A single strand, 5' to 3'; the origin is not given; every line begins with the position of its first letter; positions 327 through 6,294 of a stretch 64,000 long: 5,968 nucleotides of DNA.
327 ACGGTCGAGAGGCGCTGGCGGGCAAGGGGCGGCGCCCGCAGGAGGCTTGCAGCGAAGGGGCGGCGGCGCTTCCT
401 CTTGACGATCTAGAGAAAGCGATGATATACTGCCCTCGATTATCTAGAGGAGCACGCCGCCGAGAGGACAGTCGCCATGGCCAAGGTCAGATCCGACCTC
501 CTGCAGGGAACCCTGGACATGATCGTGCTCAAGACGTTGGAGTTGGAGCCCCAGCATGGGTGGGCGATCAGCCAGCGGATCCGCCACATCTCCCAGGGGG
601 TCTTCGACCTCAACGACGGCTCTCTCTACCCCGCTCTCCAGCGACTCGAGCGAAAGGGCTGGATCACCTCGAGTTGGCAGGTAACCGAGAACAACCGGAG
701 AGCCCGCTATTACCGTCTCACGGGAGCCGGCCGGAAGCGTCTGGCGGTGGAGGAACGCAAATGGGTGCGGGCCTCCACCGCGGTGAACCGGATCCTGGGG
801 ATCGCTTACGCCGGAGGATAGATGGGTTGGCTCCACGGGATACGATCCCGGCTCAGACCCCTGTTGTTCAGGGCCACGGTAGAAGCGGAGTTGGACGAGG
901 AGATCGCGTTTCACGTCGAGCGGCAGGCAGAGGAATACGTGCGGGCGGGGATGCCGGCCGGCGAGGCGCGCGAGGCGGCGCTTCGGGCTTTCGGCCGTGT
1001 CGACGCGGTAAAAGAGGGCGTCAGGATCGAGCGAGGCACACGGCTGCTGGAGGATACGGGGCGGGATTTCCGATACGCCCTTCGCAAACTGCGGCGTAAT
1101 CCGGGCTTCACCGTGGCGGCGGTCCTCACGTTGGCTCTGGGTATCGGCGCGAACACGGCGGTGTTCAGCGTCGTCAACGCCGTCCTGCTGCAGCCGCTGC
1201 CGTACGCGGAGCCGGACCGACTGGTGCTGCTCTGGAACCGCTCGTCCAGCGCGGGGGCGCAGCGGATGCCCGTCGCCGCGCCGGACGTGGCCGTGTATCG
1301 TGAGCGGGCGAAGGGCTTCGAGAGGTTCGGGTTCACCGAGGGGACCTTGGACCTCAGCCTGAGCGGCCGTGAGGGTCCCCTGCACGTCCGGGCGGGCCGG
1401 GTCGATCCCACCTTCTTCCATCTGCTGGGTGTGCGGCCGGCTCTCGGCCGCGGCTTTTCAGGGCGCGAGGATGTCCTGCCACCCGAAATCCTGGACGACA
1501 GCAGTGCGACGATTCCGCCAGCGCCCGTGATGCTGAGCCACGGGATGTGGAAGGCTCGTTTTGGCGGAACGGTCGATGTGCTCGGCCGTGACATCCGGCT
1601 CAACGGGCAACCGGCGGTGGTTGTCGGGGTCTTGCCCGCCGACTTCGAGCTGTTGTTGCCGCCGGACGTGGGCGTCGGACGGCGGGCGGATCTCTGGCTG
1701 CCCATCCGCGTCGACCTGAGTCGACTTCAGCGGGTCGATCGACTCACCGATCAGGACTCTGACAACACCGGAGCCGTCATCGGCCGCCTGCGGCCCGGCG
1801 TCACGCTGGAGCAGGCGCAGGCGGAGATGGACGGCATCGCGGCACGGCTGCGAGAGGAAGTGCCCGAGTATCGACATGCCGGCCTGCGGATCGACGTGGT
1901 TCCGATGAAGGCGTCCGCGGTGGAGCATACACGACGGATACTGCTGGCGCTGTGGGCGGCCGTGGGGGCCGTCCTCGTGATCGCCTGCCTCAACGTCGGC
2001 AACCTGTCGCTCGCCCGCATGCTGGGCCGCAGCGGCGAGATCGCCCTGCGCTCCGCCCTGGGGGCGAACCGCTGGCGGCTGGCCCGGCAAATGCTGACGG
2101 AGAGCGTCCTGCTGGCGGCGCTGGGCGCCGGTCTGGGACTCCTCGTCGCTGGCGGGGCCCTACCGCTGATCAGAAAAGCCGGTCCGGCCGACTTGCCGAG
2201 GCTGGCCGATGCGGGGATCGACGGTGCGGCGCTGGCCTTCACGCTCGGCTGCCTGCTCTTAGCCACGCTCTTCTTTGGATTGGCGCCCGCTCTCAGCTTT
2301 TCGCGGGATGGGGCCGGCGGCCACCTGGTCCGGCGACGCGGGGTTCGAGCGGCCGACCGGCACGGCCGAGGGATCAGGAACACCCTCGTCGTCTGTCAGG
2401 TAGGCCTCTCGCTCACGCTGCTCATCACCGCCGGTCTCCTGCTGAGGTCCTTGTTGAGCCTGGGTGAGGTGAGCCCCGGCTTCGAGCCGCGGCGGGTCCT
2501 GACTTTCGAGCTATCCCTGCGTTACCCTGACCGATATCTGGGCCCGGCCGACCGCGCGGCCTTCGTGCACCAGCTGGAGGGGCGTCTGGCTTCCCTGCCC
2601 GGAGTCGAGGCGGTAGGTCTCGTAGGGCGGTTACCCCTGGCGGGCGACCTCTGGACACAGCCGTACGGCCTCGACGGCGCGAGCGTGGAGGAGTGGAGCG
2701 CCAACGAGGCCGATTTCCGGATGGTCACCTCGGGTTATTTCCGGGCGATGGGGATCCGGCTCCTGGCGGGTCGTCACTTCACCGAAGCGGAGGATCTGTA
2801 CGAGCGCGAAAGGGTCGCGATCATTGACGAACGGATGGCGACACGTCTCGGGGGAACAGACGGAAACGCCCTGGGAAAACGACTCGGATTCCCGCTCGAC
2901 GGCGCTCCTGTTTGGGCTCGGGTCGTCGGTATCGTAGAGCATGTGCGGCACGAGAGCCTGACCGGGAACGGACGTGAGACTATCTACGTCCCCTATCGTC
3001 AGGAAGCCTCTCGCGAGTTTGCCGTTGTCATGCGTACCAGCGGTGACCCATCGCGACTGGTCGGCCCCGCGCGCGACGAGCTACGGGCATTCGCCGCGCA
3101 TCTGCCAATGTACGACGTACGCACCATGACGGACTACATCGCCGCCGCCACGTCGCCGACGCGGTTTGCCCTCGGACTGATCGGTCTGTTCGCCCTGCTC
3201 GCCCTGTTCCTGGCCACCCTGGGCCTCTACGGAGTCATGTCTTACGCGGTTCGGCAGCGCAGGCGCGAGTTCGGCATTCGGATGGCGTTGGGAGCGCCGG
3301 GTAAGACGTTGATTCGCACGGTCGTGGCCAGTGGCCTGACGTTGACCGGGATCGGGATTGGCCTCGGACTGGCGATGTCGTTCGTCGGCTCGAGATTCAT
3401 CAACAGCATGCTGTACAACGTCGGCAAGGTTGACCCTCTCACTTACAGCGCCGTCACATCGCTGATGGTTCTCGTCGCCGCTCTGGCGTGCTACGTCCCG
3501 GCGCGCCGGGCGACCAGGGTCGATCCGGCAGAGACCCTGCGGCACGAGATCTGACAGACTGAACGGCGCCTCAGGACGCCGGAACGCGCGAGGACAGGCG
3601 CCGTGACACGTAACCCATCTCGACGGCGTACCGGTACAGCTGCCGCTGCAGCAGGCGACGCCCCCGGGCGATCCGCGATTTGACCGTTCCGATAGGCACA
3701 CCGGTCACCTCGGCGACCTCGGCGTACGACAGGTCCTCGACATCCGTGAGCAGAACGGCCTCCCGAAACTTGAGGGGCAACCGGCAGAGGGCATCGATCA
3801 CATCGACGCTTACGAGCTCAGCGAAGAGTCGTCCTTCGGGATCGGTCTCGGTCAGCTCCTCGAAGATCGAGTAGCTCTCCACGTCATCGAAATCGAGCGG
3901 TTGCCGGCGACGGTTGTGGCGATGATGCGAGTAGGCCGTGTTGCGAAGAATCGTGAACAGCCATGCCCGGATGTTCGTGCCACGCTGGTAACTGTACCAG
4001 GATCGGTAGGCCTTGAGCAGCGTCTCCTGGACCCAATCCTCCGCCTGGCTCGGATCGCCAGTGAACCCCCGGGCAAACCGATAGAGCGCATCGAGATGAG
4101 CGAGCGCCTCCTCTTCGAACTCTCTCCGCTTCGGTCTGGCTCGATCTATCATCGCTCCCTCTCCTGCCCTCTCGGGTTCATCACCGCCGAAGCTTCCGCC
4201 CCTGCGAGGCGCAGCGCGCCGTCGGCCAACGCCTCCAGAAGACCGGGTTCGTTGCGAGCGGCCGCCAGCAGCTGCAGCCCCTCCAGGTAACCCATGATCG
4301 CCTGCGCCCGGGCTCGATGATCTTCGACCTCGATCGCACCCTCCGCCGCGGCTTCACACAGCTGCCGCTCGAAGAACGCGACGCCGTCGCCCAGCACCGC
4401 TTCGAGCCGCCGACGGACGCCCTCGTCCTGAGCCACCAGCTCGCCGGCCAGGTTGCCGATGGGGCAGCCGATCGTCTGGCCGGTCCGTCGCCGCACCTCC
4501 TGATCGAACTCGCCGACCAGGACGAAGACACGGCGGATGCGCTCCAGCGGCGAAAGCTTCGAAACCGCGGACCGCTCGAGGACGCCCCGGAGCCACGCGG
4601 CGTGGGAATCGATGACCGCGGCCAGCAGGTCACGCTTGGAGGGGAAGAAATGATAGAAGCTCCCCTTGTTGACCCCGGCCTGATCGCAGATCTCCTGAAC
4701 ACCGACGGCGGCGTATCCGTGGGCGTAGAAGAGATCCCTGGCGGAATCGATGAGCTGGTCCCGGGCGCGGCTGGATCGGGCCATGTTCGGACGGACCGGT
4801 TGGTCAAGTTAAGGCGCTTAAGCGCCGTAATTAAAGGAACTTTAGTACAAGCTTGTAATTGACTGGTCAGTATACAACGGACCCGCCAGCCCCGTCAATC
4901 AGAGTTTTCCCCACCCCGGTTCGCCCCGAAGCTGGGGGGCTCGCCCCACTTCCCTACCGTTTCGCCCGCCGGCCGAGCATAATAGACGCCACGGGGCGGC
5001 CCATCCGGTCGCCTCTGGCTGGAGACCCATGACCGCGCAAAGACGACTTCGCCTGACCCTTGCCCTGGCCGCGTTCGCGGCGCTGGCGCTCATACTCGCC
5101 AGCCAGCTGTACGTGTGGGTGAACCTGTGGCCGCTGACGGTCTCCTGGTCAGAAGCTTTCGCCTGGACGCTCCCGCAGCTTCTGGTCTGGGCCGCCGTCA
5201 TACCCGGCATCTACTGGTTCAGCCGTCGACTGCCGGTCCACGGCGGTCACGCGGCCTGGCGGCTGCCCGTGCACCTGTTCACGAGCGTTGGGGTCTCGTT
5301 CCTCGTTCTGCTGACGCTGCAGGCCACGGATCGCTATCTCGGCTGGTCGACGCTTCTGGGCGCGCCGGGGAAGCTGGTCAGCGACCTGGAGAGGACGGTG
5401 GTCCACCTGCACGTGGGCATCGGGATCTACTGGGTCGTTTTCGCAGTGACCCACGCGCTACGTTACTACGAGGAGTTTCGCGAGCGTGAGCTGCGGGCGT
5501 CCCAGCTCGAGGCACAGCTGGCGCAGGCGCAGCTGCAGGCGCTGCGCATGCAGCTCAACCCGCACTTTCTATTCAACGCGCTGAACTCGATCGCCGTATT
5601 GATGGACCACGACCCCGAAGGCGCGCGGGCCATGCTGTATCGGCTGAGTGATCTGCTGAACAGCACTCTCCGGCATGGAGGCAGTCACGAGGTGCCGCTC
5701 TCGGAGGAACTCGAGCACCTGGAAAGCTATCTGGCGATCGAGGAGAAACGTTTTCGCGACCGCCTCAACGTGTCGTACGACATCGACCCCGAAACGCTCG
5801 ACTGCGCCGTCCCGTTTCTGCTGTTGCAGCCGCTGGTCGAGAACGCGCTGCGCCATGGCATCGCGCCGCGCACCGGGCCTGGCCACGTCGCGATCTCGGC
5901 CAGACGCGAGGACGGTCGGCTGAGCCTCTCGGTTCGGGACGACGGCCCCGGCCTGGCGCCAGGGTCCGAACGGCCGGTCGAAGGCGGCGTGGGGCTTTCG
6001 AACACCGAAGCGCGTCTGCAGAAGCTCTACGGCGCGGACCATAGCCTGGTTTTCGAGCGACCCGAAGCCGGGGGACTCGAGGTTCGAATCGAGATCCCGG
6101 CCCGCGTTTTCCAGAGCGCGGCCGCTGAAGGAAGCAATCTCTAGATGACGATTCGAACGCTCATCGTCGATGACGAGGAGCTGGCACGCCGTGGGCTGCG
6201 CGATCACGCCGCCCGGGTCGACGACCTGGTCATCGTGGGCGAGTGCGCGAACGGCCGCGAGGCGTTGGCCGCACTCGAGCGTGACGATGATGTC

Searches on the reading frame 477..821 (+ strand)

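Call 23: search_protein_families(library=pfam, proteins=[window:477-821:+], max_evalue=0.00001)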
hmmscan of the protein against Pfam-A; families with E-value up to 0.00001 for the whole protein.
window:477-821:+ (114 aa): 1 family
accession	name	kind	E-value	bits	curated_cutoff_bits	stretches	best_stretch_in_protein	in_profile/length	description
PF03551.20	PadR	-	1.8e-23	82.8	27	1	17-90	1-74/75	Transcriptional regulator PadR-like family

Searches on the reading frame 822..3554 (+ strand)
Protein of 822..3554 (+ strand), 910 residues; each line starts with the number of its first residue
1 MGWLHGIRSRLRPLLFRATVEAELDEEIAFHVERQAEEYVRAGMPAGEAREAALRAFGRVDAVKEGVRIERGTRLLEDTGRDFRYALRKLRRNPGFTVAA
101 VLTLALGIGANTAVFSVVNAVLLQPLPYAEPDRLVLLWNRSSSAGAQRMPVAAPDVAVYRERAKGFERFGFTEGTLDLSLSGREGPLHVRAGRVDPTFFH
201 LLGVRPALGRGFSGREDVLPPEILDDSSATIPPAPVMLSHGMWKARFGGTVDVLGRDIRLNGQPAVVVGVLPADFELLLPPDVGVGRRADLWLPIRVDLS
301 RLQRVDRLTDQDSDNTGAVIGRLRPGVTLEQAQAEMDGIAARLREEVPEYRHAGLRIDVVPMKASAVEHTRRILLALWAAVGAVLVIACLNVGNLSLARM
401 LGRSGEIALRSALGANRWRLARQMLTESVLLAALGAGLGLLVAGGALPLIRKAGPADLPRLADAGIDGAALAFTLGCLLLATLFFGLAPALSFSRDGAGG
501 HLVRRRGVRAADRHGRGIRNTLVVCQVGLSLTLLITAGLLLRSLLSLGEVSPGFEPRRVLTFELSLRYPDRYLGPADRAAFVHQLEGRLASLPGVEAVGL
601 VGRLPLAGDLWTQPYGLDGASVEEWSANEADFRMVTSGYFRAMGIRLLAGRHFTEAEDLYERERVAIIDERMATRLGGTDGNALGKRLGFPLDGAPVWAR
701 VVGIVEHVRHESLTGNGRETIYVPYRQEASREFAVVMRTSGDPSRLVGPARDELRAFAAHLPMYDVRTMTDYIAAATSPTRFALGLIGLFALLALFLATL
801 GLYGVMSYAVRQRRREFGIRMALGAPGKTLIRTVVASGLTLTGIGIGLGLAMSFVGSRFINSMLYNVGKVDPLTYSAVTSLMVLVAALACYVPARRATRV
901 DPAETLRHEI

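Call 21: search_protein_families(library=pfam, proteins=[window:822-3554:+], max_evalue=0.00001)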
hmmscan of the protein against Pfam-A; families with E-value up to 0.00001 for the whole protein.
window:822-3554:+ (910 aa): 2 families
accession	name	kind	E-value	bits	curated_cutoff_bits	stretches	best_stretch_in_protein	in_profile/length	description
PF12704.14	MacB_PCD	-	4.8e-33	115.6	27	2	97-337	1-205/207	MacB-like periplasmic core domain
PF02687.27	FtsX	-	2.2e-26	92.7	25.5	2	789-902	2-120/120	FtsX-like permease C-terminal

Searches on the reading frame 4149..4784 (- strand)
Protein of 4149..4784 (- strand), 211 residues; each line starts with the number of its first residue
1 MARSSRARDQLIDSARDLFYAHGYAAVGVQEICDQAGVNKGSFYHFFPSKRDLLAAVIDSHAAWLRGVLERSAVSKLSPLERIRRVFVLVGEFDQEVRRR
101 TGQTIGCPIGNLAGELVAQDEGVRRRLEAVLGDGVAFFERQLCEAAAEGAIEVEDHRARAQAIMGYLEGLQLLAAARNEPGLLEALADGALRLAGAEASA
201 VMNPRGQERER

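Call 21: search_protein_families(library=pfam, proteins=[window:4149-4784:-], max_evalue=0.00001)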
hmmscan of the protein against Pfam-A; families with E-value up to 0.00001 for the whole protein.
window:4149-4784:- (211 aa): 3 families
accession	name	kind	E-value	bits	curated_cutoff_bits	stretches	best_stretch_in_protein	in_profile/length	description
PF00440.29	TetR_N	-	4.4e-18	65.2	24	1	11-57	1-47/47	Bacterial regulatory proteins, tetR family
PF16925.10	TetR_C_13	-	2.4e-08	34.8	27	1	88-184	7-103/109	Tetracyclin repressor-like, C-terminal domain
PF21993.1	TetR_C_13_2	-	2.3e-06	28.3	27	1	99-187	17-101/103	Transcriptional regulator LmrA/YxaF-like, C-terminal domain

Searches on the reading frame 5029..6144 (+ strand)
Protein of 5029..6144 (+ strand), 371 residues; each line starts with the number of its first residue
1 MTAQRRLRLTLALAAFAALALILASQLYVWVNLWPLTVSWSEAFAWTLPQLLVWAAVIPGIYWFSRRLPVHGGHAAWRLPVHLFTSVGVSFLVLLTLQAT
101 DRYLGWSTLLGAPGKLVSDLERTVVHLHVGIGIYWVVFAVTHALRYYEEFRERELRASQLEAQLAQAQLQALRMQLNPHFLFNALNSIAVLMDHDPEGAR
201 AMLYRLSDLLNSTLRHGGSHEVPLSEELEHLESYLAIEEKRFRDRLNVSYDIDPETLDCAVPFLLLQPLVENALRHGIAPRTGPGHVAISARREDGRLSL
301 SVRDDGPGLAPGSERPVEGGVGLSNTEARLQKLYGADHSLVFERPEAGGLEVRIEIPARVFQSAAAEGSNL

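Call 21: search_protein_families(library=pfam, proteins=[window:5029-6144:+], max_evalue=0.00001)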
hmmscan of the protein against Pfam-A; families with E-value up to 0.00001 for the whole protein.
window:5029-6144:+ (371 aa): 2 families
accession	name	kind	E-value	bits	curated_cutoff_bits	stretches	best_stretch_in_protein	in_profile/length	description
PF06580.19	His_kinase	-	5.7e-26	91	25.2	1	167-246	1-81/81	Histidine kinase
PF02518.31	HATPase_c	-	9.2e-10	39.4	26.4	1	265-358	9-109/111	Histidine kinase-, DNA gyrase B-, and HSP90-like ATPase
